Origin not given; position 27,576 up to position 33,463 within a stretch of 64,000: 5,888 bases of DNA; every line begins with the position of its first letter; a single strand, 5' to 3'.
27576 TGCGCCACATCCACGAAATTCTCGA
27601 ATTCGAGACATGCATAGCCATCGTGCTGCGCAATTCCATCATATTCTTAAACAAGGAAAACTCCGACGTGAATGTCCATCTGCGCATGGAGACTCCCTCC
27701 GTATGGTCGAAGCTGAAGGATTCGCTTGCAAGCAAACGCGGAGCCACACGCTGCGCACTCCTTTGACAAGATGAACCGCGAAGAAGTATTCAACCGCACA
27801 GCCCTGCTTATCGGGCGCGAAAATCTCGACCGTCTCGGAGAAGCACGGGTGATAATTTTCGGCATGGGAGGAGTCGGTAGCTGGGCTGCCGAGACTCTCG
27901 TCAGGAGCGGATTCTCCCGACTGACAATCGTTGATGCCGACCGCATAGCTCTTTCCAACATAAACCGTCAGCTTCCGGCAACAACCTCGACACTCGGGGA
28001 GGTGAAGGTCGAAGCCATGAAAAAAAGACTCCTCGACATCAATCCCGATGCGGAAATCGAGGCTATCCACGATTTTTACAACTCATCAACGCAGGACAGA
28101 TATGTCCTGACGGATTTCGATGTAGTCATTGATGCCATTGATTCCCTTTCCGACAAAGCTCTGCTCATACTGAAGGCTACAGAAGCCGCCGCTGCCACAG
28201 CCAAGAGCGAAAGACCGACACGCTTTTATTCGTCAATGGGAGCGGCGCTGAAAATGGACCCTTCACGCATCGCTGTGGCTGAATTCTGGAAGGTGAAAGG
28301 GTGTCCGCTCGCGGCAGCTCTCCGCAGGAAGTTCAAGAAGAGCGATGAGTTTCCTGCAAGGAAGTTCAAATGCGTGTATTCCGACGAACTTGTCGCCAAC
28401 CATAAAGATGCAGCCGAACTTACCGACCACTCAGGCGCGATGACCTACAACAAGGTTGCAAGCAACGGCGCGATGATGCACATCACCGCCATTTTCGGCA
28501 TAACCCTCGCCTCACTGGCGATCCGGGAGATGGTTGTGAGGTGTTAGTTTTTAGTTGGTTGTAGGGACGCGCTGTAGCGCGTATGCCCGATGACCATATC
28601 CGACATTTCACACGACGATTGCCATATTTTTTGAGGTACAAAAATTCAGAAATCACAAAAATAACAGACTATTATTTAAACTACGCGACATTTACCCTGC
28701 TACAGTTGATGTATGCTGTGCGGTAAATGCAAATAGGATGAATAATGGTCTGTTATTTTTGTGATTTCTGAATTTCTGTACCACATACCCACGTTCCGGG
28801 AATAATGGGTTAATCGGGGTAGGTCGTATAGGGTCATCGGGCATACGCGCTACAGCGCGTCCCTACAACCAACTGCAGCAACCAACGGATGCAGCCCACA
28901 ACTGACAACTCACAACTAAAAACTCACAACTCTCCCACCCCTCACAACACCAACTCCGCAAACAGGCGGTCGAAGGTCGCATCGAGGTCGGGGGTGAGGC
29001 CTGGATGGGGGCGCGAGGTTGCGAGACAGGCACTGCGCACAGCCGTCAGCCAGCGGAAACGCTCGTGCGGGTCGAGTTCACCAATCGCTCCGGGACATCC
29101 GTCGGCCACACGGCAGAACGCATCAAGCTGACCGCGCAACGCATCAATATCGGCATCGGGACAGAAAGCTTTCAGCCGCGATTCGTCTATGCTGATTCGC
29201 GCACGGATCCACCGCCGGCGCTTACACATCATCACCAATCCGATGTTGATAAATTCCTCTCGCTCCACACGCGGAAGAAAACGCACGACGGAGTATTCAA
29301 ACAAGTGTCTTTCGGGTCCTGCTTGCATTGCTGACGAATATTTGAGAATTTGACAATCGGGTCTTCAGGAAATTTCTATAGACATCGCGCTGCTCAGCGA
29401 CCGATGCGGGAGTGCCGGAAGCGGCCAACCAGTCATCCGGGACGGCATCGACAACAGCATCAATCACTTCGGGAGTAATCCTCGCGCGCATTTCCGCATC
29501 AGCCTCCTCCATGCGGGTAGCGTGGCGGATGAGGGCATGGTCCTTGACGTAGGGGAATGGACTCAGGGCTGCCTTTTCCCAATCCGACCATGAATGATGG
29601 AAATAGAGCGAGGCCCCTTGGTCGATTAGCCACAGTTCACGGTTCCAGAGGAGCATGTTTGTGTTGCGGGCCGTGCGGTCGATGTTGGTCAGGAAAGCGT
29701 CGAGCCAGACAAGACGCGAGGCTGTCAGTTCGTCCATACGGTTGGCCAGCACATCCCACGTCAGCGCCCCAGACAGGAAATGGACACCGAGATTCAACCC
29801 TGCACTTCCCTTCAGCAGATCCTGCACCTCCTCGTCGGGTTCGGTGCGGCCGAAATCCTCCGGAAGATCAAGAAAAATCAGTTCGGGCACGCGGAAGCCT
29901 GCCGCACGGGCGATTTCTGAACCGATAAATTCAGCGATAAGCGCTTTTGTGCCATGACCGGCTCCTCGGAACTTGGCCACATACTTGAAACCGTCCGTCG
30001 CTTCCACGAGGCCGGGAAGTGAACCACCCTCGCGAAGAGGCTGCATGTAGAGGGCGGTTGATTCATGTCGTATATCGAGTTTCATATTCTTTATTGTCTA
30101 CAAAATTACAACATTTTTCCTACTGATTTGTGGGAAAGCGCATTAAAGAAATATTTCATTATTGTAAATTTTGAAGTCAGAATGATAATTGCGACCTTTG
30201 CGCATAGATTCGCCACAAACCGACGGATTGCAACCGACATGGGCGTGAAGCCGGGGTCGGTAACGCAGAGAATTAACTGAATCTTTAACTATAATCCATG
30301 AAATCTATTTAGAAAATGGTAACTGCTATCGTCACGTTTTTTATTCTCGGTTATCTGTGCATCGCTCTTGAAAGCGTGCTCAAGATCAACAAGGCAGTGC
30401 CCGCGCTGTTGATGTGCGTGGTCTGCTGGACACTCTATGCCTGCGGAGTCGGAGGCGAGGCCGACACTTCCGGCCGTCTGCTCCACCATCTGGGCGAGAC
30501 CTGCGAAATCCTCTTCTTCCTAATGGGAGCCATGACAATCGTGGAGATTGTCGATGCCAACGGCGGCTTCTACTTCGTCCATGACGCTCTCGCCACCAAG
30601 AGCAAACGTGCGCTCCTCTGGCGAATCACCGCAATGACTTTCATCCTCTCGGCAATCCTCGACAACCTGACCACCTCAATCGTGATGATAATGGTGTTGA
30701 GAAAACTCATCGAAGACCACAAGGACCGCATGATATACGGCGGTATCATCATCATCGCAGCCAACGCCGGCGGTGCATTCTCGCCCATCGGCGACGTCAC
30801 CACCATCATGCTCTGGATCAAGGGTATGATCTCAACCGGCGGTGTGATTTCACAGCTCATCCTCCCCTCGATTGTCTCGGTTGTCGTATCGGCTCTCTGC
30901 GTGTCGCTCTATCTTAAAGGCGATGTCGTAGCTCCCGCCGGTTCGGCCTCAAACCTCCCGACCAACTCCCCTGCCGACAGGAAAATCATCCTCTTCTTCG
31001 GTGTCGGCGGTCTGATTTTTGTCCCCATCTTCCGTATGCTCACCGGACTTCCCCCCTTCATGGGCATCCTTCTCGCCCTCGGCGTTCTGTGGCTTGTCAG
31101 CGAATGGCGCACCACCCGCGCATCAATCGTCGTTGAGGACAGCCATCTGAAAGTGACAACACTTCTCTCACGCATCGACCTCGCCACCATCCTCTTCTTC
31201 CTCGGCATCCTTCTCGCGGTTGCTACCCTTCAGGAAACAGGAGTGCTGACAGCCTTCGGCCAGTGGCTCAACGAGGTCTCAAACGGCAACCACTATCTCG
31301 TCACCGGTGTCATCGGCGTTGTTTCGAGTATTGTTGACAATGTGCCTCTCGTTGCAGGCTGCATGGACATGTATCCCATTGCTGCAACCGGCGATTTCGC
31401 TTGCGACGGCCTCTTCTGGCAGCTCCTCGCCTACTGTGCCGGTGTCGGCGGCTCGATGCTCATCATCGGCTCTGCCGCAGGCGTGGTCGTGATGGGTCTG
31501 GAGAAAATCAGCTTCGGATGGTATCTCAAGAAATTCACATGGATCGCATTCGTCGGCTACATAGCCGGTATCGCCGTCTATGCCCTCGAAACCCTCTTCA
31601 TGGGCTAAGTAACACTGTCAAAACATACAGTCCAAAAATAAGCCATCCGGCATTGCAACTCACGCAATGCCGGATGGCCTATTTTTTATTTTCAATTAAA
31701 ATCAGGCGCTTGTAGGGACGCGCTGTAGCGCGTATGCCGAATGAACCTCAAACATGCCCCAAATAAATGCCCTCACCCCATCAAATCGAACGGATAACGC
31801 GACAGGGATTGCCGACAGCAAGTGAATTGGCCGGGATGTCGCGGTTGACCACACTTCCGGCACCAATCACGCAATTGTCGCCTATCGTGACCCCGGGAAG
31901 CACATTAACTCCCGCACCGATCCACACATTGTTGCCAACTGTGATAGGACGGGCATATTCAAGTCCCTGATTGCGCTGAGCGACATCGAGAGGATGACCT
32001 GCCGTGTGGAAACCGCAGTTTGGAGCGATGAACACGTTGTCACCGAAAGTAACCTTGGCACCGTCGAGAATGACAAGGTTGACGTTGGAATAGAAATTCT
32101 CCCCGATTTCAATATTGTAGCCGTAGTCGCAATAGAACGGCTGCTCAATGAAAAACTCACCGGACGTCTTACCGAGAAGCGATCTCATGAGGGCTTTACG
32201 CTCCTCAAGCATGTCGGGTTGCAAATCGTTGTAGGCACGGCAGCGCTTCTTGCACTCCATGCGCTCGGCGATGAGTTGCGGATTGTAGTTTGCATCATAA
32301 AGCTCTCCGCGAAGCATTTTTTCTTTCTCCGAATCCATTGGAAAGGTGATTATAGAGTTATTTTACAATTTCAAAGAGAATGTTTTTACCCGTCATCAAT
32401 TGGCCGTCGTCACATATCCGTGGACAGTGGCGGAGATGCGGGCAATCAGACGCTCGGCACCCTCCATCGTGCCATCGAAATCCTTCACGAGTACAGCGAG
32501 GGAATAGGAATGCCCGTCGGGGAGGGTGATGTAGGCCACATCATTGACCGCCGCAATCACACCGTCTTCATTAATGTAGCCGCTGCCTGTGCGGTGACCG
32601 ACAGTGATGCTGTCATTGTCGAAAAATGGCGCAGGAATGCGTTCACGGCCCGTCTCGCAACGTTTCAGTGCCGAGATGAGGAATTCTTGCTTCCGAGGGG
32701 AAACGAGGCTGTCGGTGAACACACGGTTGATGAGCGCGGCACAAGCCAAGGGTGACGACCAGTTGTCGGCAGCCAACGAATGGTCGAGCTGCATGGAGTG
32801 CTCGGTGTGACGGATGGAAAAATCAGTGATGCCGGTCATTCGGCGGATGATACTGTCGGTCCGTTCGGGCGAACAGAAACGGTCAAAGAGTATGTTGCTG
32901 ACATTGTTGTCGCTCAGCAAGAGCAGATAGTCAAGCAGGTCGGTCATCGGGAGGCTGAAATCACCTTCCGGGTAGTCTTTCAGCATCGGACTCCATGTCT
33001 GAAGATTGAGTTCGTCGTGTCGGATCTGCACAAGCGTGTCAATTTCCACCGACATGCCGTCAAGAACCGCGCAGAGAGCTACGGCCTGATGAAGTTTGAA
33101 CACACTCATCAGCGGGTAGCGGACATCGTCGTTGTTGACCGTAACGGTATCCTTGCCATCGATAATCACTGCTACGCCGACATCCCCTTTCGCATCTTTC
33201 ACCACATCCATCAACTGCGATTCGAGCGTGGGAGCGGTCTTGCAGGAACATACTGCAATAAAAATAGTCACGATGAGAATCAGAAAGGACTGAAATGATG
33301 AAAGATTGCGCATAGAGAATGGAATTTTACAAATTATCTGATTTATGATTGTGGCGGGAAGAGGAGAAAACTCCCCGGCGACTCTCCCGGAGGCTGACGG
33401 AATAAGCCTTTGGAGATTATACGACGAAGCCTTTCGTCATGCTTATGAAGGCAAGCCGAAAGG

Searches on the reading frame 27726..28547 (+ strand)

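Call 13: search_protein_families(library=pfam, proteins=[window:27726-28547:+])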
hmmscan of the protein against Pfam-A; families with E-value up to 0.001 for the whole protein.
window:27726-28547:+ (273 aa): 2 families
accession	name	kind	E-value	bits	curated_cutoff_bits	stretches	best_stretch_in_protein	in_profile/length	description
PF00899.27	ThiF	-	4.5e-35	121.4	28.1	1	23-147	2-127/238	ThiF family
PF03435.24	Sacchrp_dh_NADP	-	0.00093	20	25.1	0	42-91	1-44/129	Saccharopine dehydrogenase NADP binding domain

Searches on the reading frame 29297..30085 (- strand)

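Call 8: search_protein_families(library=pfam, proteins=[window:29297-30085:-])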
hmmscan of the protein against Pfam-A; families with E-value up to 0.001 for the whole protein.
window:29297-30085:- (262 aa): 1 family
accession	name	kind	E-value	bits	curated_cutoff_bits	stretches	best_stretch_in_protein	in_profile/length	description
PF20613.4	HipA_2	-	2.9e-13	50.1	27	1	16-225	7-212/240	HipA-like kinase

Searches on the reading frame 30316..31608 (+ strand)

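Call 8: search_protein_families(library=pfam, proteins=[window:30316-31608:+])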
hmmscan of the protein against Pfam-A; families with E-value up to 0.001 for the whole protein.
window:30316-31608:+ (430 aa): 1 family
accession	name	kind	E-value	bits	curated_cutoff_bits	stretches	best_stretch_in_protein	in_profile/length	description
PF03600.22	CitMHS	-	1e-39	137.1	31.9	1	13-356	1-320/336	Citrate transporter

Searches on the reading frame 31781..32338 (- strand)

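Call 13: search_protein_families(library=pfam, proteins=[window:31781-32338:-])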
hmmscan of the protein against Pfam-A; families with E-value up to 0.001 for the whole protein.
window:31781-32338:- (185 aa): 4 families
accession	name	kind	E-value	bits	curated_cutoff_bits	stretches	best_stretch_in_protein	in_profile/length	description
PF12464.13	Mac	-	1.3e-17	64.2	22.1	1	7-58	1-52/53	Maltose acetyltransferase hexapeptide capping motif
PF00132.30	Hexapep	-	5.4e-14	51.6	27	1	132-166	2-36/36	Bacterial transferase hexapeptide (six repeats)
PF14602.12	Hexapep_2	-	1.6e-08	34.5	27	1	131-165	1-33/34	Hexapeptide repeat of succinyl-transferase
PF25084.1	LbH_EIF2B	-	0.0008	19.8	54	0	131-185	21-74/105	EIF2B subunit epsilon LbH domain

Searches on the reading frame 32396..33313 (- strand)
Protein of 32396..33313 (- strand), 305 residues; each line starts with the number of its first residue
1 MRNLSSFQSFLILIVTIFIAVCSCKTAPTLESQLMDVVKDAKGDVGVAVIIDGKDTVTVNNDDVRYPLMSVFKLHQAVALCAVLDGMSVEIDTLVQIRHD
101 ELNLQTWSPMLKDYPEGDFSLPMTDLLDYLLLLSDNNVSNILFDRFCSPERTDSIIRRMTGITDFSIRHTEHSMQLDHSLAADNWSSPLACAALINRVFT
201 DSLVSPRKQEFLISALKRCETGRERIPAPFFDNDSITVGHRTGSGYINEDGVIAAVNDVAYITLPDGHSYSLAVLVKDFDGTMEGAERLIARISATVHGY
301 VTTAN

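Call 8: search_protein_families(library=pfam, proteins=[window:32396-33313:-])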
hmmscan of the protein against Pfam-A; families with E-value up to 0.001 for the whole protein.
window:32396-33313:- (305 aa): 2 families
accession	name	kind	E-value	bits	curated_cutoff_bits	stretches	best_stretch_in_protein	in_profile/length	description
PF13354.11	Beta-lactamase2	-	1.9e-25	89.9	22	1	60-276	15-214/214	Beta-lactamase enzyme family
PF00144.29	Beta-lactamase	-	0.00038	20.2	27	0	45-149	17-122/329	Beta-lactamase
